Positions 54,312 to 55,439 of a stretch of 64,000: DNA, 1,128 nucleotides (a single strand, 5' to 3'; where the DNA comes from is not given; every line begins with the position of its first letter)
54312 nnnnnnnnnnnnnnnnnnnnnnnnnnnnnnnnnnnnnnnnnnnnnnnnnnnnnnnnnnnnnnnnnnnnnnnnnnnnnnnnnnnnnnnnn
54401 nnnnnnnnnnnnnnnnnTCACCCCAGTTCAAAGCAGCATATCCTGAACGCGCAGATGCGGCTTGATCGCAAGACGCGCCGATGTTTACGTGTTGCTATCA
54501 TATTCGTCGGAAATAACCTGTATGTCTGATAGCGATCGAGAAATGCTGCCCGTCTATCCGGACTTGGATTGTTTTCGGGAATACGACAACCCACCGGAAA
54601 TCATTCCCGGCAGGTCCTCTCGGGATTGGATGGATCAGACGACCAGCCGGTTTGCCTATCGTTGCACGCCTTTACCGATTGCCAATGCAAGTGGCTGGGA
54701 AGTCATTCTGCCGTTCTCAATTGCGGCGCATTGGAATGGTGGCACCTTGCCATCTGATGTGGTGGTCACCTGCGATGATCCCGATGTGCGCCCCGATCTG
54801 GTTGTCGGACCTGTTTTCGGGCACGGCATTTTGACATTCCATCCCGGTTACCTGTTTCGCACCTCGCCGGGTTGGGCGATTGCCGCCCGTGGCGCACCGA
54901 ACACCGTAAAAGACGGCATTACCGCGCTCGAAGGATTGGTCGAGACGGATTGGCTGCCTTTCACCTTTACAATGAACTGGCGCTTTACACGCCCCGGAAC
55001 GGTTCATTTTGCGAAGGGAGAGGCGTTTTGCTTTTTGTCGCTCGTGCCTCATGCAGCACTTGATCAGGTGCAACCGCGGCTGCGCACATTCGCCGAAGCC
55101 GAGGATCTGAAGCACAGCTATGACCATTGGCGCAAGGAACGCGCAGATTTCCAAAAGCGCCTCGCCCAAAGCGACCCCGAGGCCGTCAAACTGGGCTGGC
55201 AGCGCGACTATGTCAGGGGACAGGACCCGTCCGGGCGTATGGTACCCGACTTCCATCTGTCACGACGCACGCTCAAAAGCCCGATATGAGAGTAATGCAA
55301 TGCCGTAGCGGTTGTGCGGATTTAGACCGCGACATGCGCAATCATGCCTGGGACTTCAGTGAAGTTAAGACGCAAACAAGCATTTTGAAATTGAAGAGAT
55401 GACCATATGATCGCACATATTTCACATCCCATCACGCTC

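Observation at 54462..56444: Two-gene insertion splitting the fabA-fabB operon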

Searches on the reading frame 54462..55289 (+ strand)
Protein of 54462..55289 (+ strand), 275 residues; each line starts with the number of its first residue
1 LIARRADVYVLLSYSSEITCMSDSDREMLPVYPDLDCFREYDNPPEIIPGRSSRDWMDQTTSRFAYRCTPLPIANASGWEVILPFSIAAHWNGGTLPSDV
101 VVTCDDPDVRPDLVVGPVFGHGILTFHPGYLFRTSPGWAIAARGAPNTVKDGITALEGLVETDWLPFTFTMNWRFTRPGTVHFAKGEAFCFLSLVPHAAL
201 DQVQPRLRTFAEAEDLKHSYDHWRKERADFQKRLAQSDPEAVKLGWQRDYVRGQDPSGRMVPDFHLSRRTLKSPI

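Call 3: search_protein_families(library=pfam, proteins=[window:54462-55289:+], max_evalue=0.01)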
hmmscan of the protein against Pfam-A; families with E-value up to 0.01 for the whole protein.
window:54462-55289:+ (275 aa): 1 family
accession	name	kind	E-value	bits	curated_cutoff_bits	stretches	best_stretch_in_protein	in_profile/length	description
PF19541.4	DUF6065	-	7.3e-91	304.3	26.6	1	35-272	1-236/236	Family of unknown function (DUF6065)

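Call 4: search_protein_families(library=ncbifam, proteins=[window:54462-55289:+], max_evalue=0.01)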
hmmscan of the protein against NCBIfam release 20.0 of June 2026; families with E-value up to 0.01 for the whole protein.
window:54462-55289:+ (275 aa): 0 families

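Call 10: find_homologous_proteins(query=window:54522-55289:+)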
Query window:54522-55289:+ (255 aa): 1031 proteins with E <= 0.001 among 1648 candidates; the best 120 are listed.
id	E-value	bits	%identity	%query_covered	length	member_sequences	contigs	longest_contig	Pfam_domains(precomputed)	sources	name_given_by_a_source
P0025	1.2e-153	528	85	100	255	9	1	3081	PF19541.5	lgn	-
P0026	3.7e-151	520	83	100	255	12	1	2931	PF19541.5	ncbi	ncbi:MAG: DUF6065 family protein [Pseudomonadota bacterium]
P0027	1.0e-145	502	81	100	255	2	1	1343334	PF19541.5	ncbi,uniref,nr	ncbi:DUF6065 family protein [Cognatiyoonia sp. IB215446]|uniref:DUF6065 family protein n=1 Tax=Cogna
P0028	5.1e-145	500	80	100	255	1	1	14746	PF19541.5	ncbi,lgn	ncbi:MAG: DUF6065 family protein [Pseudomonadota bacterium]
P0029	1.1e-134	466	73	100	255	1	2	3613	PF19541.5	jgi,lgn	jgi:hypothetical protein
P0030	3.2e-122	425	71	97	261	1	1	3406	PF19541.5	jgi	-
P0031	1.8e-121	423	68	100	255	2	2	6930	PF19541.5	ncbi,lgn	-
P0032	6.1e-121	421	69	97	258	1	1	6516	PF19541.5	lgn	-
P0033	5.0e-120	418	71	97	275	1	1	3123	PF19541.5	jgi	jgi:uncharacterized protein DUF6065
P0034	2.5e-118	412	67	97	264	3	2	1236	PF19541.5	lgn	-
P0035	3.5e-118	412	70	97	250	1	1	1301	PF19541.5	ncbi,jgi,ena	jgi:hypothetical protein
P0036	2.4e-117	409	69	97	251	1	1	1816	PF19541.5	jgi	jgi:hypothetical protein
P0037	3.9e-117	408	69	97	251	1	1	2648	PF19541.5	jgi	jgi:hypothetical protein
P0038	9.9e-116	404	69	96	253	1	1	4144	PF19541.5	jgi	-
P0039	1.8e-115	403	68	97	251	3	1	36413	PF19541.5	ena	-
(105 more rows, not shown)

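Call 15: find_encoding_contigs(protein=P0027, flank=6000, max_places=3)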
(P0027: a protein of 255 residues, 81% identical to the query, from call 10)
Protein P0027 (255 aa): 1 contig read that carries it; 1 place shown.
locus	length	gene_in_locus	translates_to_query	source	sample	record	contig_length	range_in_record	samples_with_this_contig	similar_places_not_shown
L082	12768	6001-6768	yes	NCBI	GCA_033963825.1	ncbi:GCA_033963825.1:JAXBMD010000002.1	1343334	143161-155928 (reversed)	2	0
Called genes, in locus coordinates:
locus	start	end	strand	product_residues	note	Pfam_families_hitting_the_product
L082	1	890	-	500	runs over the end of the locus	PF20154:LNT_N, PF00795:CN_hydrolase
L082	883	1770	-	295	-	PF00571:CBS, PF03471:CorC_HlyC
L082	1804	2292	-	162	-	PF02130:YbeY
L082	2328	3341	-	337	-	PF02562:PhoH, PF13245:AAA_19 (weak), PF13604:AAA_30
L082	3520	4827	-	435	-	PF00919:UPF0004, PF04055:Radical_SAM, PF01938:TRAM (weak)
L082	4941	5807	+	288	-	-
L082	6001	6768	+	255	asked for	PF19541:DUF6065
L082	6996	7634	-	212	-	PF00440:TetR_N, PF14246:TetR_C_7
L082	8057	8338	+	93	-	-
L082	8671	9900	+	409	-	PF00109:ketoacyl-synt, PF02801:Ketoacyl-synt_C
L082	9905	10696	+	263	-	PF00106:adh_short, PF13561:adh_short_C2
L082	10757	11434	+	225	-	PF00702:Hydrolase, PF13419:HAD_2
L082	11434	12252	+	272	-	PF00561:Abhydrolase_1, PF12697:Abhydrolase_6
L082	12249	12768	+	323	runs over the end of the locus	PF00291:PALP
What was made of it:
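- L082: GT-like gene|DUF6065|TetR(-)|93-aa ORF|fabB, with no irr or fabA (call 15).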

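Call 21: search_solved_structures(query=A2, max_evalue=10)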
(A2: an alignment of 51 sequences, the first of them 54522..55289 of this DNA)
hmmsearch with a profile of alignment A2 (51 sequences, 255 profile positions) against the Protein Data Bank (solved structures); distinct sequences matched with E-value up to 10: 1.
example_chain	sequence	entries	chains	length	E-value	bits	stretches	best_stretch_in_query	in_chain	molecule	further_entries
7oyc_O1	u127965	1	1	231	0.68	12.3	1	121-205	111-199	60S ribosomal protein L13a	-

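Call 30: find_encoding_contigs(protein=P0028, flank=8000, max_places=3)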
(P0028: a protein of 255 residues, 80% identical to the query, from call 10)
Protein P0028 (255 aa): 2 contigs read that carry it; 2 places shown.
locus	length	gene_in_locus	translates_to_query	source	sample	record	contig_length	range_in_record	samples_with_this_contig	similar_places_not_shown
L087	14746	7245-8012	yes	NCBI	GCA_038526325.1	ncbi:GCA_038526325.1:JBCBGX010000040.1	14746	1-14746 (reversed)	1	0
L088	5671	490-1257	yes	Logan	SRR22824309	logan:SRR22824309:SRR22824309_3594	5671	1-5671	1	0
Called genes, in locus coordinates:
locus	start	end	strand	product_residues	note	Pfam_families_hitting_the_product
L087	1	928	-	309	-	PF02562:PhoH, PF13245:AAA_19 (weak), PF13604:AAA_30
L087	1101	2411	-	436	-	PF00919:UPF0004, PF04055:Radical_SAM, PF01938:TRAM (weak)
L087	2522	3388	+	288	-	-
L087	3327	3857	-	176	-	-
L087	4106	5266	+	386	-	PF09594:GT87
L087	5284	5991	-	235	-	PF06197:DUF998 (weak)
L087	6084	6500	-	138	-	PF01475:FUR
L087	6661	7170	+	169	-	PF07977:FabA, PF22818:ApeI-like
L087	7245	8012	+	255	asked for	PF19541:DUF6065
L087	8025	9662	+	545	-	PF13442:Cytochrome_CBB3 (faint), PF21419:RoxA-like_Cyt-c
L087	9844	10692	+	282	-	PF12974:Phosphonate-bd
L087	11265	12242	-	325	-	PF00881:Nitroreductase (faint)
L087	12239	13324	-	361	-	PF00583:Acetyltransf_1 (weak)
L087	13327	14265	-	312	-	PF00899:ThiF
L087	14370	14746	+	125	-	PF00109:ketoacyl-synt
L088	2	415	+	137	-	?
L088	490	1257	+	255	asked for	PF19541:DUF6065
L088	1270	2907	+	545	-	PF13442:Cytochrome_CBB3 (faint), PF21419:RoxA-like_Cyt-c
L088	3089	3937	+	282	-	PF12974:Phosphonate-bd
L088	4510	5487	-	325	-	PF00881:Nitroreductase (faint)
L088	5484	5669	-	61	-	?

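Call 31: find_related_loci(query=A2, collection=metagenome_contigs, flank=6000)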
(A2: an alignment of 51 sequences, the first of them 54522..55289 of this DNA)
Query A2 (255 aa) in metagenome_contigs; peptide patterns used: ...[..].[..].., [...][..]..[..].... (x = any residue, [..] = any of these).
600 stretches matched a pattern (row limit reached: there are more); 518 encode a relative of the query (tblastn E <= 1e-3); the best 80 are kept; 80 distinct loci.
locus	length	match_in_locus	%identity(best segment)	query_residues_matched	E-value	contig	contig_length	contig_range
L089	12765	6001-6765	87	1-255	8e-155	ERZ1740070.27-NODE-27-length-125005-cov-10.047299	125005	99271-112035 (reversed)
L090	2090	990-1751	86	1-254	4e-164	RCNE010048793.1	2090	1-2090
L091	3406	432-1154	71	7-247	6e-122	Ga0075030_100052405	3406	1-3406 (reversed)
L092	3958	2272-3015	67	7-254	2e-113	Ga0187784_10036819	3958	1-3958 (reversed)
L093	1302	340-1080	66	8-254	6e-121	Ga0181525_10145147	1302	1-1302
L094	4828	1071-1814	62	7-254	4e-105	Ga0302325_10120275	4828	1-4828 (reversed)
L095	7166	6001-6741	63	7-253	1e-104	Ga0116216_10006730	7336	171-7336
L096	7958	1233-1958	61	13-254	2e-96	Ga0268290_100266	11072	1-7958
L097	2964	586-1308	58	9-254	5e-95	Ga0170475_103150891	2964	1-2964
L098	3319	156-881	57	13-254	7e-93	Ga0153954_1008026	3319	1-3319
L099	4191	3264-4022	55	1-254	1e-90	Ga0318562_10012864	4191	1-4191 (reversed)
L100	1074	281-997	57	13-251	1e-97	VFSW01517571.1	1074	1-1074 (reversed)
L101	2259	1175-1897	56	13-254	3e-93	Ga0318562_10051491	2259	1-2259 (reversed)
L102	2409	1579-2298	56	13-254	6e-93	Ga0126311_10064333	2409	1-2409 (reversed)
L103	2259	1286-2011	56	13-254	8e-93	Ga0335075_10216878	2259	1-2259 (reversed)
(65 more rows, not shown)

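Call 33: predict_structure(alignment_id=A2)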
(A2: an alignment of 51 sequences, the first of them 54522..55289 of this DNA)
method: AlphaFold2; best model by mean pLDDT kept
length: 255 residues; sequences in the alignment: 51
mean_pLDDT: 87.0   pTM: 0.84
mean pLDDT of the five models: 87.0, 82.9, 82.6, 82.5, 81.8
residues with pLDDT >= 90: 134; 70-90: 97; 50-70: 17; < 50: 7
segments of 3 or more residues with pLDDT < 50: 1-7
pLDDT, mean of each block of 10 residues (from residue 1): 48 91 95 79 63 88 98 97 93 94 97 90 90 93 87 98 97 81 92 91 89 88 76 81 79 85
secondary structure, 60 per line:
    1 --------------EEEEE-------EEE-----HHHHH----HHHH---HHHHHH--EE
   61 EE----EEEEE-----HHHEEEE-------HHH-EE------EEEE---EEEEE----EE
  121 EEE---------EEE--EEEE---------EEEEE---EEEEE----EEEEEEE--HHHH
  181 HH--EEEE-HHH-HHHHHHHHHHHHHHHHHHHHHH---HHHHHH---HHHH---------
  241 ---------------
elements in order: E15-19 E27-29 H35-39 H44-47 H51-56 E59-62 E67-71 E80-83 E103-106 E110-114 E119-123 E133-135 E138-141 E151-155 E159-163 E168-174 H177-182 E185-188 H194-215 H219-224 H228-231
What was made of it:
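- On dUTPase superfamily: Model pLDDT 87 (call 33).
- Closest known: Trimeric dUTPase / dCTP deaminase superfamily. Different: There is no Gly-rich motif V arm; the C-terminus is an extension of about 70 residues, largely helical (call 33).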

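Call 53: search_protein_families(library=pfam, proteins=[L089:6781-7761:+], max_evalue=0.001)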
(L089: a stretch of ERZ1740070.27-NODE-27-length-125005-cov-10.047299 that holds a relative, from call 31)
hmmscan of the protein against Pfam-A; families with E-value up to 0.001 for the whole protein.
L089:6781-7761:+ (326 aa): 3 families
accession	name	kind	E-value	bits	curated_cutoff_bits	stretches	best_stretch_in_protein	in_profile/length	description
PF25019.1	LRR_R13L1-DRL21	-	1.8e-07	31.5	27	0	96-156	63-125/127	R13L1/DRL21 LRRs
PF12799.13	LRR_4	-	8e-06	26.4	27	0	103-144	2-42/44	Leucine Rich repeats (2 copies)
PF23598.1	LRR_14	-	0.00014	21.2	40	1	54-187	110-248/353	Leucine-rich repeat region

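Call 54: search_protein_families(library=padloc, proteins=[window:54522-55289:+], max_evalue=0.01)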
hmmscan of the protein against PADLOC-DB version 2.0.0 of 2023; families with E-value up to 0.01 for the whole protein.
window:54522-55289:+ (255 aa): 0 families
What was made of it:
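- On Anti-phage defence system: No hits for DUF6065, ORF2 or the neighbouring 430-aa gene (call 54).
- Tried and rejected: PADLOC: no hits (call 54).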

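Call 71: fold_search(model_id=the predicted structure, library=pdb)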
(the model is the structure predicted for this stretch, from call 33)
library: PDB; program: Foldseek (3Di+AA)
matches with E <= 10: 495; with E <= 0.001: 0
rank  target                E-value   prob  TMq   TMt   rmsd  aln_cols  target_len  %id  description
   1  3ca9_A                2.9e-03  1.00  0.34  0.62   3.8       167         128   12  Evolution of chlorella virus dUTPase (released 2009-03-03)
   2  1f7o_C                3.1e-03  1.00  0.29  0.59   2.9       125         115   10  CRYSTAL STRUCTURES OF FELINE IMMUNODEFICIENCY VIRUS DUTP PYROPHOSPHATASE AND ITS NUCLEOTIDE COMPLEXES IN THREE CRYSTAL (released 2000-09-06)
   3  1duc                  3.3e-03  1.00  0.31  0.61   5.5       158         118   10  EIAV DUTPASE DUDP/STRONTIUM COMPLEX (released 1998-06-03)
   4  8qld_B                3.3e-03  1.00  0.29  0.52   3.8       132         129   15  Bacteriophage T5 dUTPase mutant with loop deletion (30-35 aa) (released 2024-01-17)
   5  8qky_C                3.5e-03  1.00  0.29  0.49   3.9       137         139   14  Bacteriophage T5 dUTPase (released 2024-01-17)
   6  1f7o_A                3.9e-03  1.00  0.28  0.58   3.2       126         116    7  CRYSTAL STRUCTURES OF FELINE IMMUNODEFICIENCY VIRUS DUTP PYROPHOSPHATASE AND ITS NUCLEOTIDE COMPLEXES IN THREE CRYSTAL (released 2000-09-06)
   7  1f7d_A                4.9e-03  1.00  0.28  0.56   3.3       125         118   10  CRYSTAL STRUCTURES OF FELINE IMMUNODEFICIENCY VIRUS DUTP PYROPHOSPHATASE AND ITS NUCLEOTIDE COMPLEXES IN THREE CRYSTAL (released 2000-09-06)
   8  6lis_F                4.9e-03  1.00  0.38  0.62   5.5       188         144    7  ASFV dUTPase in complex with dUMP (released 2020-11-11)
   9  3c2t_B                5.9e-03  1.00  0.34  0.64   4.6       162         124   14  Evolution of chlorella virus dUTPase (released 2009-02-24)
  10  1dun                  6.2e-03  1.00  0.29  0.55   3.8       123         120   11  EIAV DUTPASE NATIVE (released 1998-05-27)
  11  6ky8                  6.2e-03  1.00  0.38  0.60   5.5       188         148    7  Crystal structure of ASFV dUTPase (released 2019-11-13)
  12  8qky_A                6.6e-03  1.00  0.29  0.51   3.9       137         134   14  Bacteriophage T5 dUTPase (released 2024-01-17)
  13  3ecy_A                7.0e-03  1.00  0.34  0.67   3.6       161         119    9  Crystal structural analysis of Drosophila melanogaster dUTPase (released 2008-10-07)
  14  3c2t_A                8.8e-03  1.00  0.33  0.62   4.6       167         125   12  Evolution of chlorella virus dUTPase (released 2009-02-24)
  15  1f7r                  9.4e-03  1.00  0.31  0.55   2.8       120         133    8  CRYSTAL STRUCTURES OF FELINE IMMUNODEFICIENCY VIRUS DUTP PYROPHOSPHATASE AND ITS NUCLEOTIDE COMPLEXES IN THREE CRYSTAL F (released 2000-09-06)
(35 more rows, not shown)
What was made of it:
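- On dUTPase superfamily: All top 50 Foldseek hits are dUTPase or dCTP deaminase (call 71).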

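Call 72: search_protein_families(library=ncbifam, proteins=[L082:6996-7634:-, L087:8025-9662:+], max_evalue=0.01)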
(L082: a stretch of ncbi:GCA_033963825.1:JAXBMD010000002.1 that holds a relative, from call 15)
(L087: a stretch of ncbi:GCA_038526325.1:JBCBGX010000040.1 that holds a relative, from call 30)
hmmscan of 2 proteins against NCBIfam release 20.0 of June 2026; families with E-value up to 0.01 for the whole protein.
L082:6996-7634:- (212 aa): 13 families
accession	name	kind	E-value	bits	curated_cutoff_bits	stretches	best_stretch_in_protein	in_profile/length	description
NF050111.1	TransRegSACE7040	equivalog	2.7e-09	37.2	250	1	15-112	1-99/186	SACE_7040 family transcriptional regulator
TIGR03384.1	betaine_BetI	equivalog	7.1e-09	35.6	201.3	1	16-147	9-140/189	choline-binding transcriptional repressor BetI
NF041196.1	ScbR_bind_reg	equivalog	6e-07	29.8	150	1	17-204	8-187/191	ScbR family autoregulator-binding transcription factor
TIGR03968.1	mycofact_TetR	equivalog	2.1e-06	27.5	224.9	1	12-76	6-70/190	mycofactocin system transcriptional regulator MftR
NF001978.0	PRK00767.1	equivalog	3.3e-06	27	118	1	16-147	10-142/197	transcriptional regulator BetI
NF053731.1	TransRegFasRMycb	equivalog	8e-06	25.8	330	1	13-77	9-73/199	HTH-type transcriptional activator FasR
NF051852.1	efflux_TF_MtrR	exception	1.1e-05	25.3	280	1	16-81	11-76/205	multidrug efflux system transcriptional repressor MtrR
NF007949.0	PRK10668.1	equivalog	0.00013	21.5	271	1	14-76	10-72/216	multidrug efflux transporter transcriptional repressor AcrR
NF000040.3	Tn10_TetC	equivalog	0.00031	21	425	1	18-72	16-70/197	tetracyline resistance-associated transcriptional repressor TetC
NF051457.1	acryl_TF_AcuR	equivalog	0.0012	18.2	247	1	11-68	13-70/204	acrylate utilization transcriptional regulator AcuR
NF058643.1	TranRegCurRPseudo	equivalog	0.0057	16.3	300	1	14-170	6-165/193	TetR family transcriptional repressor CurR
NF037937.1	septum_RefZ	equivalog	0.0068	16.3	180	1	17-70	1-54/195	forespore capture DNA-binding protein RefZ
NF011584.0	PRK15008.1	equivalog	0.0074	16.1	230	0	15-72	18-75/212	HTH-type transcriptional regulator RutR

L087:8025-9662:+ (545 aa): 6 families
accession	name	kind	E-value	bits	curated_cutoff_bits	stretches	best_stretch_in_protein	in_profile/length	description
NF040606.1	CytoC_perox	subfamily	1.3e-41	143.4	150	2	438-543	425-523/524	di-heme-cytochrome C peroxidase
NF051462.1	RoxC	equivalog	1.1e-22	80.1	900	2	441-476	652-687/812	putative rubber dioxygenase RoxC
NF050034.1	RoxB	equivalog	3.4e-17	62.2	900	1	436-476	475-515/652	rubber dioxygenase RoxB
NF050033.2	RoxA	exception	1.8e-16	59.8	1000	1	441-503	511-568/673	rubber dioxygenase RoxA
TIGR04039.1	MXAN_0977_Heme2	hypoth_equivalog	0.00024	20.3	362.85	1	377-469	184-272/336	MbnH family di-heme enzyme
NF050122.1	bc1_QcrC_actin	exception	0.0087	15.4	200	0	364-398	37-70/253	cytochrome bc1 complex diheme cytochrome c subunit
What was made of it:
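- L087/L088: fabA|DUF6065|di-haem cytochrome c and four other genes|fabB (calls 30, 72).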
